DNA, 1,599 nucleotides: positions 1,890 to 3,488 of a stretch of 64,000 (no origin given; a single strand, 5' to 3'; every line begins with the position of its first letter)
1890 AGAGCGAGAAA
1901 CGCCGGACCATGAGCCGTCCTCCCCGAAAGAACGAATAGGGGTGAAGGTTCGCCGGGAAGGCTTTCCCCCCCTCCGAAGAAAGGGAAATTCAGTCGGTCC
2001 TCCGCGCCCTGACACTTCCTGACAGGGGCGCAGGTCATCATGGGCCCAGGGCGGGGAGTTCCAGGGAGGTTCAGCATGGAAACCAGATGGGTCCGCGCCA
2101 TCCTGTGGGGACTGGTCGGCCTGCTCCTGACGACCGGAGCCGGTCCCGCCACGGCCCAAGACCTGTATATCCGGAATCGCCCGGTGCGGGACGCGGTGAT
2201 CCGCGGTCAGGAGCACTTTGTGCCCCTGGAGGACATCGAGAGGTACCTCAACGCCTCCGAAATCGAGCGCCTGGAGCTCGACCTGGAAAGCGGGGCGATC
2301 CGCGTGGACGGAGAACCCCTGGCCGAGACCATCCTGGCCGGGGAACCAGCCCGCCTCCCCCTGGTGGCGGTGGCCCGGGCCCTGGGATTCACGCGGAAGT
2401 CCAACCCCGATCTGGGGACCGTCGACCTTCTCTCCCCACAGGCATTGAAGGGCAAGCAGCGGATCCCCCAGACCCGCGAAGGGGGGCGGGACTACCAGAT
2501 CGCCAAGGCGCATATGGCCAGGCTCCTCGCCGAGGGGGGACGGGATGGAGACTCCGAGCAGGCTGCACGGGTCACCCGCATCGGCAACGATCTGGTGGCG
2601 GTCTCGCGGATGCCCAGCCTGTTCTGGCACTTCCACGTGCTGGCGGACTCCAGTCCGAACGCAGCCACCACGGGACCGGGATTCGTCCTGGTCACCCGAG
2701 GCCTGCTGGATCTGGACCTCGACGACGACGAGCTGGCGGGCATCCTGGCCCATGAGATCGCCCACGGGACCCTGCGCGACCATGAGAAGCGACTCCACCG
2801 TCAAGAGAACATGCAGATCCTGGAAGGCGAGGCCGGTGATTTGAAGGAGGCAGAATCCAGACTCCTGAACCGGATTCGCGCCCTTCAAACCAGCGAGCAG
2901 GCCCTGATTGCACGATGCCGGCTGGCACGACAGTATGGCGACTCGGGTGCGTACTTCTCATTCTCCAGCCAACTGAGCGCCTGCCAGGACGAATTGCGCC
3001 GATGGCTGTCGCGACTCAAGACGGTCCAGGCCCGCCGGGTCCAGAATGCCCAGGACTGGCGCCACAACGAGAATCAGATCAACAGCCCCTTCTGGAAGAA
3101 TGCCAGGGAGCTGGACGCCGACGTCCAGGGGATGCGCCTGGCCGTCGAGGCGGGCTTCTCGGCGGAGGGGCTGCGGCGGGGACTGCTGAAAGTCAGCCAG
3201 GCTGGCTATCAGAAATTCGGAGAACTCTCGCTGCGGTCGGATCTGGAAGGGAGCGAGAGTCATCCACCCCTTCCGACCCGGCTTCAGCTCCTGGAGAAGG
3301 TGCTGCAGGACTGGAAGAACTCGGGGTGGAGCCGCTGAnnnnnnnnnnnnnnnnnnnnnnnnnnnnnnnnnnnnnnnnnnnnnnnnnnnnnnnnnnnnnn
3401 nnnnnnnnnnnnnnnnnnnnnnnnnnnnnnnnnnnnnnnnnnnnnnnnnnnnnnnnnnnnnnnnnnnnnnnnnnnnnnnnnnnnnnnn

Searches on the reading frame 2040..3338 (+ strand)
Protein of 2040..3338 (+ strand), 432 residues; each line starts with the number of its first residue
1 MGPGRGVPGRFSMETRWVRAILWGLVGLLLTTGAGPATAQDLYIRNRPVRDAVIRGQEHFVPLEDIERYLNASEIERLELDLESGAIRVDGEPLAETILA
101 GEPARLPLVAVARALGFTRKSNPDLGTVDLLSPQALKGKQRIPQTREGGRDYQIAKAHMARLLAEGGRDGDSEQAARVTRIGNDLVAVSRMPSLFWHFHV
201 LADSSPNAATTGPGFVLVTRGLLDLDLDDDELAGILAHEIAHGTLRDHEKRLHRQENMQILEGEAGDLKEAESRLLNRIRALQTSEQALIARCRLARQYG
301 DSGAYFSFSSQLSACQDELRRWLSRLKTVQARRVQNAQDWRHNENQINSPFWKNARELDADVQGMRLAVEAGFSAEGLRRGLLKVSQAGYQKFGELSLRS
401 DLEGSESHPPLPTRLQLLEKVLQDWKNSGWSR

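Call 26: search_protein_families(library=pfam, proteins=[window:2040-3338:+], max_evalue=0.01)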
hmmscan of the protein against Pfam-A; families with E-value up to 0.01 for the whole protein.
window:2040-3338:+ (432 aa): 1 family
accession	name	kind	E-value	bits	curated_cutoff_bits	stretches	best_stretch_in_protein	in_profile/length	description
PF01435.24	Peptidase_M48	-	8.9e-17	61.9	20.3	1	173-260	2-93/186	Peptidase family M48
